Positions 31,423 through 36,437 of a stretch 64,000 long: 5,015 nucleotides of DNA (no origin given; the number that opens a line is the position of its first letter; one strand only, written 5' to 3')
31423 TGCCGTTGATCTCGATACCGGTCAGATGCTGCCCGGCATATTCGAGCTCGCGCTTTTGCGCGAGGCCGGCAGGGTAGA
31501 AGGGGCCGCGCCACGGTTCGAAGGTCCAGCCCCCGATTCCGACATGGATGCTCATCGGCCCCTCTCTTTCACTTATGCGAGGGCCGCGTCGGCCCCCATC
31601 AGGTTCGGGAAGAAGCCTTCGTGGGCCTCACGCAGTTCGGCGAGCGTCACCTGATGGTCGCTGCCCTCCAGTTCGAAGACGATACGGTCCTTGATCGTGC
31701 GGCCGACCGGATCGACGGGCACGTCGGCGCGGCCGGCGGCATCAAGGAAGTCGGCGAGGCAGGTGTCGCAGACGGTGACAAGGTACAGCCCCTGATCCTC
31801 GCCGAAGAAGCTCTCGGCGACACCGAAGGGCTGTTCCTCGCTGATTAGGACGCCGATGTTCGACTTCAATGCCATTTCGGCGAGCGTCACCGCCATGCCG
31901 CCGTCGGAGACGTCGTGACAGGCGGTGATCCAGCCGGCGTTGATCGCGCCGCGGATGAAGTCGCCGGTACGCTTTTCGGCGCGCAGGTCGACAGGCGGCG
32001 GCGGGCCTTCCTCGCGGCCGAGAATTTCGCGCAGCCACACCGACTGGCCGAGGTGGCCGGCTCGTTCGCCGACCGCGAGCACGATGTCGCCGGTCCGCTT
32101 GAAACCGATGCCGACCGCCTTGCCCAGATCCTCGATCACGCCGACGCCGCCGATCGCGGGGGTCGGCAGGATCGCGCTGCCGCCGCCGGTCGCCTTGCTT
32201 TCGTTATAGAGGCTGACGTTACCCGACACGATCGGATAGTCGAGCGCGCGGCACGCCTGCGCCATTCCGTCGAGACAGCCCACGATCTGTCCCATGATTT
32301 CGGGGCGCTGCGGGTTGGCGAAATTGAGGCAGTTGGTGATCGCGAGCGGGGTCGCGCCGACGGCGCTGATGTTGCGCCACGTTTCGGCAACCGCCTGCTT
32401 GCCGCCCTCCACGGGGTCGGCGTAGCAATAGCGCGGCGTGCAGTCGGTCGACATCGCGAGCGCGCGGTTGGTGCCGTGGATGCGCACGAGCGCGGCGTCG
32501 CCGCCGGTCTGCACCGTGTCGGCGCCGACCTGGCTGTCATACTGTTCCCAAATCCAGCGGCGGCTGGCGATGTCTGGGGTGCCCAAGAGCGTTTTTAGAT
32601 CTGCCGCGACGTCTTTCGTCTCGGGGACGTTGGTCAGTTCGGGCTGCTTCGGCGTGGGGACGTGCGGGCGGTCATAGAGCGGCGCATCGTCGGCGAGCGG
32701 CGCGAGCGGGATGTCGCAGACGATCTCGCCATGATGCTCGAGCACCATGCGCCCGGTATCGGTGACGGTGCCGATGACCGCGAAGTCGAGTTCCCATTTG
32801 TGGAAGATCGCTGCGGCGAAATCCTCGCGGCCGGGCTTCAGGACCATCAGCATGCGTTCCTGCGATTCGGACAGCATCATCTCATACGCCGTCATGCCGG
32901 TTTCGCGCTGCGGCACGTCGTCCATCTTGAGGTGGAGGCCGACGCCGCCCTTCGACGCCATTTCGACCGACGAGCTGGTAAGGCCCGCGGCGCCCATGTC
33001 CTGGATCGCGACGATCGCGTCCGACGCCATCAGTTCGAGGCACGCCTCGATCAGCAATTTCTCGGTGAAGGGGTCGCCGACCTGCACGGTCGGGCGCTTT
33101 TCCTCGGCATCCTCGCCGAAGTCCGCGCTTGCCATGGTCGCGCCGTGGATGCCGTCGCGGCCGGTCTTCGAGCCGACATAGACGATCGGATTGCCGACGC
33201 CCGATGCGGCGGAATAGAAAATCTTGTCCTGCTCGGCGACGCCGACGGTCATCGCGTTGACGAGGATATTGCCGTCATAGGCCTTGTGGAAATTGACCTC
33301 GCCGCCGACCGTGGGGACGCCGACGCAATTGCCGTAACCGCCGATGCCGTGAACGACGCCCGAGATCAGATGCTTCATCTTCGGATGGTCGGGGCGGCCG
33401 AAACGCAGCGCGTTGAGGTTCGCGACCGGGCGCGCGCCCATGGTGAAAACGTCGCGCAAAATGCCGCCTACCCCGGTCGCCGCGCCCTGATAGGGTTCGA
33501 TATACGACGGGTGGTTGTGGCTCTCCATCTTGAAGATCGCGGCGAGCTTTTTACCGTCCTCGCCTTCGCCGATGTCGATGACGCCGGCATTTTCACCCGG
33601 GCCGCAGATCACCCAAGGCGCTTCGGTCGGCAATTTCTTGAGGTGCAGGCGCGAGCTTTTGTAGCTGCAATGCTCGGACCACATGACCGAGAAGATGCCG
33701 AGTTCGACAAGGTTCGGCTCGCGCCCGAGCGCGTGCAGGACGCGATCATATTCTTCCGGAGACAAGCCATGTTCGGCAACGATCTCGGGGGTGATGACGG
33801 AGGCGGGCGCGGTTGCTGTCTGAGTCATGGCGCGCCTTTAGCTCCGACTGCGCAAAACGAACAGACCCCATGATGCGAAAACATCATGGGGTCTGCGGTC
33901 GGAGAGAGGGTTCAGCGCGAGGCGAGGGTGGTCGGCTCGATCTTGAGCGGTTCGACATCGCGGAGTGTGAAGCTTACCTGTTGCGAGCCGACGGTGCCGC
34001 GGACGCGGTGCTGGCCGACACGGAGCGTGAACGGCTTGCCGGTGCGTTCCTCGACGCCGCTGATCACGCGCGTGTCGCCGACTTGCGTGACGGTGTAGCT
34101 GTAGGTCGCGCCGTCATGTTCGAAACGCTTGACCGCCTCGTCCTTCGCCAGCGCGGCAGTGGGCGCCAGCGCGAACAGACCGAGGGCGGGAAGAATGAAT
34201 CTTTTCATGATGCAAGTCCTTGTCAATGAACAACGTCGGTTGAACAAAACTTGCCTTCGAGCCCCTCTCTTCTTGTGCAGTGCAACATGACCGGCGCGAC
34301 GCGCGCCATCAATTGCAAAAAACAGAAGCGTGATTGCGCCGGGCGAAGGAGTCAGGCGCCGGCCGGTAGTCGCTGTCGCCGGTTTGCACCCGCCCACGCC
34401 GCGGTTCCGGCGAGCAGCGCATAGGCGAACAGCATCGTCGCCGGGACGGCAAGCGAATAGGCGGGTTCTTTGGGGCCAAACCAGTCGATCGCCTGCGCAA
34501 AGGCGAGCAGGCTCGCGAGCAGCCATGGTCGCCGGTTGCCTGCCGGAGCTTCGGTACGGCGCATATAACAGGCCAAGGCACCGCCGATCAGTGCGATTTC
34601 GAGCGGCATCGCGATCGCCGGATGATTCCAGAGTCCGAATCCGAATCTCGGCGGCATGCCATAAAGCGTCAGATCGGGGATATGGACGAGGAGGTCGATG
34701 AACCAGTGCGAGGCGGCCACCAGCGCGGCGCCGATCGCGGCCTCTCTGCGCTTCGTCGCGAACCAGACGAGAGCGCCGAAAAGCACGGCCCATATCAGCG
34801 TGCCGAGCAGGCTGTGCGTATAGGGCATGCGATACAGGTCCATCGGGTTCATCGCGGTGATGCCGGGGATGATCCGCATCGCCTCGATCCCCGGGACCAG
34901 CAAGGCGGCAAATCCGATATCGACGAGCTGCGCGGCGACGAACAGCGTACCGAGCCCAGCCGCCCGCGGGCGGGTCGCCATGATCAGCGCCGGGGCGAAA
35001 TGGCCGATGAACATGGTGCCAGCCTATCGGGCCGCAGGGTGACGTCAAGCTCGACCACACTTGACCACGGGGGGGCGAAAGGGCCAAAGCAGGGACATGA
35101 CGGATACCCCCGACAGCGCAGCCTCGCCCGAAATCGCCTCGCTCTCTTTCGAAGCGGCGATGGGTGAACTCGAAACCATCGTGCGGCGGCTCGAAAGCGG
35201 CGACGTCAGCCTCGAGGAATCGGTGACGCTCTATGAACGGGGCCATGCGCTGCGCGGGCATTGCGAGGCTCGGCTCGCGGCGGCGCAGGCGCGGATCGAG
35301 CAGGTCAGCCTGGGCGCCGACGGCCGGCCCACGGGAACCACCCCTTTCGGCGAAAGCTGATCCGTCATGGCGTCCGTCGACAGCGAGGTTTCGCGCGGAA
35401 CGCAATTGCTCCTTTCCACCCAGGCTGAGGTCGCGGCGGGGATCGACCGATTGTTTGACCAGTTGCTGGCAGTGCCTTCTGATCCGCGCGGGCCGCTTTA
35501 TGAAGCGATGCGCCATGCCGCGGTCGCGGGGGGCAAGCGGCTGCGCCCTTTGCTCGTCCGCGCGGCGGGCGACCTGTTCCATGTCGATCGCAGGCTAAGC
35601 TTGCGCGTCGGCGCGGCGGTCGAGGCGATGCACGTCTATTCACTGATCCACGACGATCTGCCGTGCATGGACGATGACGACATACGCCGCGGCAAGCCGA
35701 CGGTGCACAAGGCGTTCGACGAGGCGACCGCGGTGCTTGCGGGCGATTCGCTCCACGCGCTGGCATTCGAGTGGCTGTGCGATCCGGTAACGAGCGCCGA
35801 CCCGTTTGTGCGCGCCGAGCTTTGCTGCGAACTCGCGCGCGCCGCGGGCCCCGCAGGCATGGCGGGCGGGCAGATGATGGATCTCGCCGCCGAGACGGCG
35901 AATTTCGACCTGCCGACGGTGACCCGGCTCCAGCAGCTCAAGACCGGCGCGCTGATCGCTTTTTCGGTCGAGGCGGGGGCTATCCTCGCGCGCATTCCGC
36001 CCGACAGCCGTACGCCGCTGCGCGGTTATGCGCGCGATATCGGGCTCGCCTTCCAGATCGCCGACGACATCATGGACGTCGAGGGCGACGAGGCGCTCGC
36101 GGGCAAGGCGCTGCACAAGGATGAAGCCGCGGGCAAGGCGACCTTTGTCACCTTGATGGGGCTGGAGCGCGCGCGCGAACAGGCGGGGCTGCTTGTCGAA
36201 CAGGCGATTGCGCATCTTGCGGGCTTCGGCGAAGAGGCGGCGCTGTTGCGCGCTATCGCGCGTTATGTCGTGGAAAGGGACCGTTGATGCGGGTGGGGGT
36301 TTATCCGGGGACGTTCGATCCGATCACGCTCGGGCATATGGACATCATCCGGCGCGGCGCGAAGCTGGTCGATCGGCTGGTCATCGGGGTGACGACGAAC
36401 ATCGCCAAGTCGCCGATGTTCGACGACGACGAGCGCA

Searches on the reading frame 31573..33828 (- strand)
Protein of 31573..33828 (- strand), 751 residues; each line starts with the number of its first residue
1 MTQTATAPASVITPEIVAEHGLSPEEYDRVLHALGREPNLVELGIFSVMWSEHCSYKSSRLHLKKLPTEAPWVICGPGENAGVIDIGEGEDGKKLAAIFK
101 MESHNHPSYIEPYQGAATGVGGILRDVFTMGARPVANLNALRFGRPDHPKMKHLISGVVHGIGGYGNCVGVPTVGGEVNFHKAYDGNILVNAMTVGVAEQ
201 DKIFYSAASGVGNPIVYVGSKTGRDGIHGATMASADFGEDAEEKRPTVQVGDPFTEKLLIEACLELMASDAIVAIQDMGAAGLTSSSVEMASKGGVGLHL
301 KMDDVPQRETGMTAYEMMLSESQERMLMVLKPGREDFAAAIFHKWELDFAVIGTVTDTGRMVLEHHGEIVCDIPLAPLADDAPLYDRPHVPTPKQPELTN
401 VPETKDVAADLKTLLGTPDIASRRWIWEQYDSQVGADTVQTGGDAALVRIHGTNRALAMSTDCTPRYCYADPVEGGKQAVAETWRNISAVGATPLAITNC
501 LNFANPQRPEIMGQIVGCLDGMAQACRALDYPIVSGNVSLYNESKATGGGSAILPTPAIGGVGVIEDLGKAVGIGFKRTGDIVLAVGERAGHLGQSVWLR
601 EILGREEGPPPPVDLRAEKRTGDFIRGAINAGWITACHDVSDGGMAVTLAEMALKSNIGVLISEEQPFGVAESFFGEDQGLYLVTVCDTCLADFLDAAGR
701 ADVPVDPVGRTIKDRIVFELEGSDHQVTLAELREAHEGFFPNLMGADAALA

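Call 82: search_protein_families(library=pfam, proteins=[window:31573-33828:-], max_evalue=0.00001)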
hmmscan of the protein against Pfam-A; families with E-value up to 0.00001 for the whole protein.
window:31573-33828:- (751 aa): 3 families
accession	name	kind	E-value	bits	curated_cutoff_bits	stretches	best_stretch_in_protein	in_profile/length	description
PF02769.27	AIRS_C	-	1.7e-59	200.9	23.1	2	211-364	2-154/156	AIR synthase related protein, C-terminal domain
PF00586.29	AIRS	-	9e-52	174.7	24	2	78-198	1-112/112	AIR synthase related protein, N-terminal domain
PF18072.6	FGAR-AT_linker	-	1.4e-15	57.9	26.6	1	19-57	9-50/50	Formylglycinamide ribonucleotide amidotransferase linker domain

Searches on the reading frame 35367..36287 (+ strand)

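Call 5: search_protein_families(library=pfam, proteins=[window:35367-36287:+], max_evalue=0.01)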
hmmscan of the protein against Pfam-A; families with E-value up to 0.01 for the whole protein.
window:35367-36287:+ (306 aa): 1 family
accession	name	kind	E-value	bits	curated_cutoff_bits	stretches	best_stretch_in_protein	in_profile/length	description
PF00348.22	polyprenyl_synt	-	1.6e-52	178.7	27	1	44-281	4-234/251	Polyprenyl synthetase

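Call 6: search_protein_families(library=ncbifam, proteins=[window:35367-36287:+], max_evalue=0.01)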
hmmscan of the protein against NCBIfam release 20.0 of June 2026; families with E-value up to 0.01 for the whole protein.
window:35367-36287:+ (306 aa): 16 families
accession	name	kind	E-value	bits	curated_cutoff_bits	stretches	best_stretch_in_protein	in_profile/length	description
NF045485.1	FPPsyn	subfamily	8.2e-93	310.7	275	1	41-305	22-287/288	farnesyl diphosphate synthase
NF045685.1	GGPPSynCrtE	equivalog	4.7e-76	255.6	460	1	31-305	19-292/293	geranylgeranyl diphosphate synthase CrtE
NF007877.0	PRK10581.1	equivalog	4.4e-72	242.8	321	1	39-306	27-299/299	(2E,6E)-farnesyl diphosphate synthase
NF041169.1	f2_encap_cargo4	exception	2.7e-50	171.5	450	1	50-280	44-267/334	family 2 encapsulin nanocompartment cargo protein polyprenyl transferase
NF041003.1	GGPP_syn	equivalog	1.8e-48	165.3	500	1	42-281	26-262/326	geranylgeranyl diphosphate synthase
NF040698.1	IdsA_Meth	equivalog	1.5e-47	162.4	468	1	40-272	27-256/328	short chain isoprenyl diphosphate synthase IdsA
NF040789.2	gerfarn_diphsyn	equivalog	1.6e-33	116.3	560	1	42-264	32-265/345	geranylfarnesyl diphosphate synthase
NF045549.1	GGPPsyn_IdsB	equivalog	9.4e-32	110.4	475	1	51-273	60-276/346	geranylgeranyl diphosphate synthase IdsB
TIGR02749.1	prenyl_cyano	equivalog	7.5e-30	104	383.2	1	21-276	9-257/322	solanesyl diphosphate synthase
TIGR02748.1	GerC3_HepT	equivalog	8e-27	94.2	456.55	1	43-269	30-246/319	heptaprenyl diphosphate synthase component II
NF045628.1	HxpDPsynlarge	equivalog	1.4e-25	90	500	1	36-282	15-246/311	hexaprenyl-diphosphate synthase large subunit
NF008140.0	PRK10888.1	equivalog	5.3e-25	88.4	412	1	54-286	42-264/323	octaprenyl diphosphate synthase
NF042417.1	NPPPS_Mycobact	equivalog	9.4e-22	77.5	600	1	23-295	23-288/335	nonaprenyl/(2E,6E)-farnesyl/geranylgeranyl diphosphat synthase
NF040627.1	GFPS_Meth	equivalog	1.1e-18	67.7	600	1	44-238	28-210/285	geranylfarnesyl diphosphate synthase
NF042416.1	GFPPS_Mycobact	equivalog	1.8e-18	66.7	600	1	46-272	32-273/350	bifunctional (2E,6E)-farnesyl/geranyl diphosphate synthase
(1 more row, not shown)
